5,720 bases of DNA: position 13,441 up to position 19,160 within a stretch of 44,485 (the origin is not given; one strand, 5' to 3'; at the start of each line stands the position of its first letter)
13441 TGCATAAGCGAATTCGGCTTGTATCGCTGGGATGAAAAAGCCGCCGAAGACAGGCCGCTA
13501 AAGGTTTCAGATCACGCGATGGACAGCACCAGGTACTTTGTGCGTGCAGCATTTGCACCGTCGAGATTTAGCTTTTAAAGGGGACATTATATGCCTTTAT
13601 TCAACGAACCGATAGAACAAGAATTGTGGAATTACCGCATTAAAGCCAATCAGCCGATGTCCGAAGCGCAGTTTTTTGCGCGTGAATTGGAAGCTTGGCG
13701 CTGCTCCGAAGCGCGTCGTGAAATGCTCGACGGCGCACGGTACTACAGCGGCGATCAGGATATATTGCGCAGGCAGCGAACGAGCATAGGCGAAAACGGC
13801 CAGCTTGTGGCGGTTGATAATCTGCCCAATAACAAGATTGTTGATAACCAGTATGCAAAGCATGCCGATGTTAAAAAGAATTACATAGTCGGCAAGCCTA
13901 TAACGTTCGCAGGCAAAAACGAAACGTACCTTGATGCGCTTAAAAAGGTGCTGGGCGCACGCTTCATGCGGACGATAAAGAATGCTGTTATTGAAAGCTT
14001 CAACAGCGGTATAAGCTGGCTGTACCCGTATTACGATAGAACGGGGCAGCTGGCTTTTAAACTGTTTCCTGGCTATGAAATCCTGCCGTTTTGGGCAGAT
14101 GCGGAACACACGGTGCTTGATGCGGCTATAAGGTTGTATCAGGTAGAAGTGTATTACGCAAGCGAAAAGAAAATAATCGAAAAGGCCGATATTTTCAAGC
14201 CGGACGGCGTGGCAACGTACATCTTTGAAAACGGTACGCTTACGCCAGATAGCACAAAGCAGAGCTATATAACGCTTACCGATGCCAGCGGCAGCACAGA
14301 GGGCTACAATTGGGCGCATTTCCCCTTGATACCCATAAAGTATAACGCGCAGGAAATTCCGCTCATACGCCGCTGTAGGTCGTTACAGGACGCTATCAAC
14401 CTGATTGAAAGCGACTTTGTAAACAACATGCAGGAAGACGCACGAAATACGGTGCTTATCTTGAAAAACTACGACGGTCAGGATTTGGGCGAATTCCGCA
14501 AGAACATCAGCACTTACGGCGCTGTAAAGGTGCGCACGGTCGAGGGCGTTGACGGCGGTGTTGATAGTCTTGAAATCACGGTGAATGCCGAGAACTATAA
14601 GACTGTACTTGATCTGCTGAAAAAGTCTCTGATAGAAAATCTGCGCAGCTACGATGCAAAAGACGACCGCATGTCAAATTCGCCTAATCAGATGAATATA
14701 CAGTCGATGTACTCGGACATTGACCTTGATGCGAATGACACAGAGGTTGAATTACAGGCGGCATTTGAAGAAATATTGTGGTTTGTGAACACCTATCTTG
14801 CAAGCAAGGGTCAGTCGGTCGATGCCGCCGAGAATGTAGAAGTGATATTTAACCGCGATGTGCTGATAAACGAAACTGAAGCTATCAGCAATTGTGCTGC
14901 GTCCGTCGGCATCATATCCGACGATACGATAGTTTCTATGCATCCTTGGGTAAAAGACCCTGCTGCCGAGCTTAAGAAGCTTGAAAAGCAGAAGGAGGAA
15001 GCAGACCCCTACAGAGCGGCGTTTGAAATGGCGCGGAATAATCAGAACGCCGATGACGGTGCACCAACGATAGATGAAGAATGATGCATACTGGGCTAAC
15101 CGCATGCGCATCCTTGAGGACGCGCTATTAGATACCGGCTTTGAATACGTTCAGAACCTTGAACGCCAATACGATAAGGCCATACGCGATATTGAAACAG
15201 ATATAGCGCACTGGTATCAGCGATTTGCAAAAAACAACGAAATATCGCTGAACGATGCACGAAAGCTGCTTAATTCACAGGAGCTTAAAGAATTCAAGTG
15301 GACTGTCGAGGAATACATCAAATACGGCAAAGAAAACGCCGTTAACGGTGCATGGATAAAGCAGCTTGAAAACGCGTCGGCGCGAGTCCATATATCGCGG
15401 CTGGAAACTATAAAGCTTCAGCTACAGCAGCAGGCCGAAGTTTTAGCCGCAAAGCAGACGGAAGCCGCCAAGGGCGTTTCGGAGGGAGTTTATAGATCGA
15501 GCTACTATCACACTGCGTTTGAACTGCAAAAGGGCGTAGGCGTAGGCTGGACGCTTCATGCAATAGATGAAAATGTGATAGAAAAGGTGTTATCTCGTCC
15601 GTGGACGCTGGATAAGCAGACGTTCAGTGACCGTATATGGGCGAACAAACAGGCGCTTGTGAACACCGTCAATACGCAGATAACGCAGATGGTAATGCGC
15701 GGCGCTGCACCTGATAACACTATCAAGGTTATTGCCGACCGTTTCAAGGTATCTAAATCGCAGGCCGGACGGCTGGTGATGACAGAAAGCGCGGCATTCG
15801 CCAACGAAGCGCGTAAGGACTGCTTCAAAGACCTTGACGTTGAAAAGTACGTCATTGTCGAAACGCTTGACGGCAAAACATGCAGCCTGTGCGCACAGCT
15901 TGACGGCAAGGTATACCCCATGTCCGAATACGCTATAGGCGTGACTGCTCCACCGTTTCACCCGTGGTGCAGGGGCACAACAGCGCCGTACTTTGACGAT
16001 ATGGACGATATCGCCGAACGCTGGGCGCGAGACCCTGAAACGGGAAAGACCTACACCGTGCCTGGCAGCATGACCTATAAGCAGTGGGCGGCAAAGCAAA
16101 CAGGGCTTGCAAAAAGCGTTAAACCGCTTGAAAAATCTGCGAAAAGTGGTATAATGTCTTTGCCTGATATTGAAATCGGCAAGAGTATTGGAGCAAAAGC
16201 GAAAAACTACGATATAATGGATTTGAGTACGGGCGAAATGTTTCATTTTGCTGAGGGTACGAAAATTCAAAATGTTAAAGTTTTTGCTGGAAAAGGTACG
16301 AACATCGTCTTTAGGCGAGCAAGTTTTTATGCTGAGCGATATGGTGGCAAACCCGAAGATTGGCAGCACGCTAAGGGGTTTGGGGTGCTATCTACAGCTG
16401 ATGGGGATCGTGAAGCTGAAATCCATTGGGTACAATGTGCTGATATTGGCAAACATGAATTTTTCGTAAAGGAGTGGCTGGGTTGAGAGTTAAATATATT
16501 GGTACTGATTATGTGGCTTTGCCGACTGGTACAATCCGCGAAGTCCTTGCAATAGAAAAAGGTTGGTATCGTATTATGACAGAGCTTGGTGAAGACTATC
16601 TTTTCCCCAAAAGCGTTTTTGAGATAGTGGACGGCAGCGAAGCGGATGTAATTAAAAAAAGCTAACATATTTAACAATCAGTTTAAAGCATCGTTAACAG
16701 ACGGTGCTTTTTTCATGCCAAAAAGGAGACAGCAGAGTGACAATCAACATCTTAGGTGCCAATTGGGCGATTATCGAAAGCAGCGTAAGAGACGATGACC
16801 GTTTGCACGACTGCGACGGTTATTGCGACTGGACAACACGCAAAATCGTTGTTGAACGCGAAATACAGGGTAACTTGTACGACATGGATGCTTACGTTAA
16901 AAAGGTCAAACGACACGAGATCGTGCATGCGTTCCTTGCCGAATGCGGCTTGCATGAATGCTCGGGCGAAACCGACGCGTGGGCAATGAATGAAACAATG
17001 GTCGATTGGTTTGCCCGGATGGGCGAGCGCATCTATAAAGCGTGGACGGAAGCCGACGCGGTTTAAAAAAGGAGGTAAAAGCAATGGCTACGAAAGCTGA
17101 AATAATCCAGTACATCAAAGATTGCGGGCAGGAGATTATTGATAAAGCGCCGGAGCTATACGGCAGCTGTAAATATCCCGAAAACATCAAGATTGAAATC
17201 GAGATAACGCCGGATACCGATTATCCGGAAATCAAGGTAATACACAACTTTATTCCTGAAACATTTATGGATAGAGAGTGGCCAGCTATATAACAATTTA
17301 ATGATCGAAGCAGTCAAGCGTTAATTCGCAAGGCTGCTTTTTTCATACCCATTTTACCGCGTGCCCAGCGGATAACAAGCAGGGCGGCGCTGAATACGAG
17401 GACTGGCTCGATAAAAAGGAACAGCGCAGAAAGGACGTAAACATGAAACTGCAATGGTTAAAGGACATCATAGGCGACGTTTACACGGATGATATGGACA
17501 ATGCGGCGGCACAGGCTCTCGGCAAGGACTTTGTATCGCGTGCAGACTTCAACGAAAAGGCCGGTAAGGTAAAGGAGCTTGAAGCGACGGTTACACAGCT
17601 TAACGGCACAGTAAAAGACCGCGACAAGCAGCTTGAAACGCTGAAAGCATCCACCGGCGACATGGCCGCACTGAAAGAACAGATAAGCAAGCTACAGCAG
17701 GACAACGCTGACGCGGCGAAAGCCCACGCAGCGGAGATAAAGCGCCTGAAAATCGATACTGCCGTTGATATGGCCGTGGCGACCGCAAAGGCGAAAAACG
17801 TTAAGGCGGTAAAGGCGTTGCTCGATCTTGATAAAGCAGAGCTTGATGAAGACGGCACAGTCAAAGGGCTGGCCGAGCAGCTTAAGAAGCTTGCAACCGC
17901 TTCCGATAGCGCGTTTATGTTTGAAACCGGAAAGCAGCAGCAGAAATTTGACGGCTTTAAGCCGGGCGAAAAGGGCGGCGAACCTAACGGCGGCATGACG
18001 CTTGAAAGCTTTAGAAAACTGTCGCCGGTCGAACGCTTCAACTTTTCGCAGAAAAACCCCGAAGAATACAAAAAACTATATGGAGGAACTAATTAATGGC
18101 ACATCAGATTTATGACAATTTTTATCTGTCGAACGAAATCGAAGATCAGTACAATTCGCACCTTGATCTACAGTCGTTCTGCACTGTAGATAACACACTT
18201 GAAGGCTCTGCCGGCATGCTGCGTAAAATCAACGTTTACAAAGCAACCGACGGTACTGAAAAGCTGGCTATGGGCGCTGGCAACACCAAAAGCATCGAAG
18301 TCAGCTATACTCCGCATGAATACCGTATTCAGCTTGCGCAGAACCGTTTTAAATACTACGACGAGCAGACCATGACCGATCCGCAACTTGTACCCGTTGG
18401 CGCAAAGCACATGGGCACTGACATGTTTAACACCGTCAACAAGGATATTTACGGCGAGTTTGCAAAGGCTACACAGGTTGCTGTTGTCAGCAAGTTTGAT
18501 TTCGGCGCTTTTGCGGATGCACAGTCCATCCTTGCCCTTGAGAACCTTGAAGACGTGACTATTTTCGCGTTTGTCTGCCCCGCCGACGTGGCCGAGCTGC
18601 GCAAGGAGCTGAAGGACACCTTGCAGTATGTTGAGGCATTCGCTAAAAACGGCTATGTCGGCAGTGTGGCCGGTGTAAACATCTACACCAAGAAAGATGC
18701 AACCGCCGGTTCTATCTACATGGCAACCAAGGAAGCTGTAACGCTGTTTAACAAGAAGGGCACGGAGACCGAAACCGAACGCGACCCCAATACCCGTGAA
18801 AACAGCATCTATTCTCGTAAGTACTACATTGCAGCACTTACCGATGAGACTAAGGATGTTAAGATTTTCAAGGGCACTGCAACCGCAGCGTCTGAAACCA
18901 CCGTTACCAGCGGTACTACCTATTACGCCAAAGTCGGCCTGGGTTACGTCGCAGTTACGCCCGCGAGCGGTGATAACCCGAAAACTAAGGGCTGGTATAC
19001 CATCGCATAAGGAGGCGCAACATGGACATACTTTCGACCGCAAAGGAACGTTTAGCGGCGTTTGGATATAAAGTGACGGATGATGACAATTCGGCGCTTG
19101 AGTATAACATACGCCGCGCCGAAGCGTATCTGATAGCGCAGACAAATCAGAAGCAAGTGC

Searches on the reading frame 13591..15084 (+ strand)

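Call 48: search_protein_families(library=phrogs, proteins=[window:13591-15084:+], max_evalue=0.001)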
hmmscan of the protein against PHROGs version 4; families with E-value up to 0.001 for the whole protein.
window:13591-15084:+ (497 aa): 4 families
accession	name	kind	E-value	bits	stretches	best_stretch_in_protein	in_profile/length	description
phrog_64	-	head and packaging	2.2e-94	317.9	1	22-486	71-515/547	portal protein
phrog_9064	-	head and packaging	2.6e-47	162.3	1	263-471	8-209/228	portal protein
phrog_8418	-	head and packaging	5.7e-09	37.2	1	399-486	30-120/136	portal protein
phrog_8065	-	unknown function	0.00076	20.6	0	49-120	64-127/165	-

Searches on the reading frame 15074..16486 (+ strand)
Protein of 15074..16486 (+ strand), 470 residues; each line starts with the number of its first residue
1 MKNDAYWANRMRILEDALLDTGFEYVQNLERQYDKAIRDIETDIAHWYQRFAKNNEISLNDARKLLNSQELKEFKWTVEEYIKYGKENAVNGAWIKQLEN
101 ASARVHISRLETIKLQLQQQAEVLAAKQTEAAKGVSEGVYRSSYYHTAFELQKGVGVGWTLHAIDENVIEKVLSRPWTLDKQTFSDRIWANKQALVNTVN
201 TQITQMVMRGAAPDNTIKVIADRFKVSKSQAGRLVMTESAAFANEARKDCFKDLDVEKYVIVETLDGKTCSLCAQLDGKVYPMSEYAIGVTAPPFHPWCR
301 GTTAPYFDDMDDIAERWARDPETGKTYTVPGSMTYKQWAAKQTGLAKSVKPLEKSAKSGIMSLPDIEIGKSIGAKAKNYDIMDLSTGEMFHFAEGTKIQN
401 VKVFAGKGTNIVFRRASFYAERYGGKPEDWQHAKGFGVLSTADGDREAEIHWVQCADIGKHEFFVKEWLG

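Call 48: search_protein_families(library=phrogs, proteins=[window:15074-16486:+], max_evalue=0.001)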
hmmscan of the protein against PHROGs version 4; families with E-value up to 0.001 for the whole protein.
window:15074-16486:+ (470 aa): 18 families
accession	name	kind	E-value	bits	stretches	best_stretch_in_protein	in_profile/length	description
phrog_115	-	head and packaging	8.2e-125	419.5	1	1-385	19-387/665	minor head protein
phrog_2841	-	head and packaging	7.9e-113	379.2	1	1-344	1-345/525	minor head protein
phrog_595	-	head and packaging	4.7e-96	324.1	1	5-343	2-331/513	head maturation protease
phrog_4728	-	head and packaging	1.5e-71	242.9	1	2-349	2-351/591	head morphogenesis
phrog_8404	-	unknown function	7.7e-40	137.3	1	1-129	1-129/137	-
phrog_19443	-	head and packaging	7.4e-30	104.9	1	18-313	14-292/579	minor head protein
phrog_7625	-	head and packaging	5e-29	102.5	1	108-348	46-293/504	head morphogenesis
phrog_6577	-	unknown function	1.7e-27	97.2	1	110-346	35-276/1066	-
phrog_241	-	head and packaging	8.9e-24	85.5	1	200-342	158-312/679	head morphogenesis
phrog_21033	-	unknown function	5.2e-22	79.7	1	246-342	2-95/265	-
phrog_1657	-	head and packaging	3.2e-09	37.5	1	80-317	50-312/337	head morphogenesis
phrog_36486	-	unknown function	4.3e-09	37.7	1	1-52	1-52/52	-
phrog_21789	-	head and packaging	1.6e-06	27.1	1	95-316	58-269/1195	virion structural protein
phrog_4611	-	head and packaging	5e-05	22.8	1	243-314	203-279/710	minor head protein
phrog_2662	-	head and packaging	5.6e-05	22.9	1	161-307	545-709/717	portal protein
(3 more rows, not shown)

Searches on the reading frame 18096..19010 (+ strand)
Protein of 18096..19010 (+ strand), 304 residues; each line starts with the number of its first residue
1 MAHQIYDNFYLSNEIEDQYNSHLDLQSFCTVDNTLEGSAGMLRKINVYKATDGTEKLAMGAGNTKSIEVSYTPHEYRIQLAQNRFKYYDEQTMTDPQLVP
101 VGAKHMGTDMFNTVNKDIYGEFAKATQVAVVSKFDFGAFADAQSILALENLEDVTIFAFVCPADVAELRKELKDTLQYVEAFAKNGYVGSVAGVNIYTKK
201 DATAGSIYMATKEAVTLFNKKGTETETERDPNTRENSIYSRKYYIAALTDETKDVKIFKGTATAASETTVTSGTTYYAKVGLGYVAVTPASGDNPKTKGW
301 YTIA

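Call 48: search_protein_families(library=phrogs, proteins=[window:18096-19010:+], max_evalue=0.001)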
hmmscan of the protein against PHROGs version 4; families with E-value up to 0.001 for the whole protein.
window:18096-19010:+ (304 aa): 1 family
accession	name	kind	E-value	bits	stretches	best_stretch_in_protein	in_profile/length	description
phrog_544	-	head and packaging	2.1e-24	87.4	1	13-266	19-279/282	major head protein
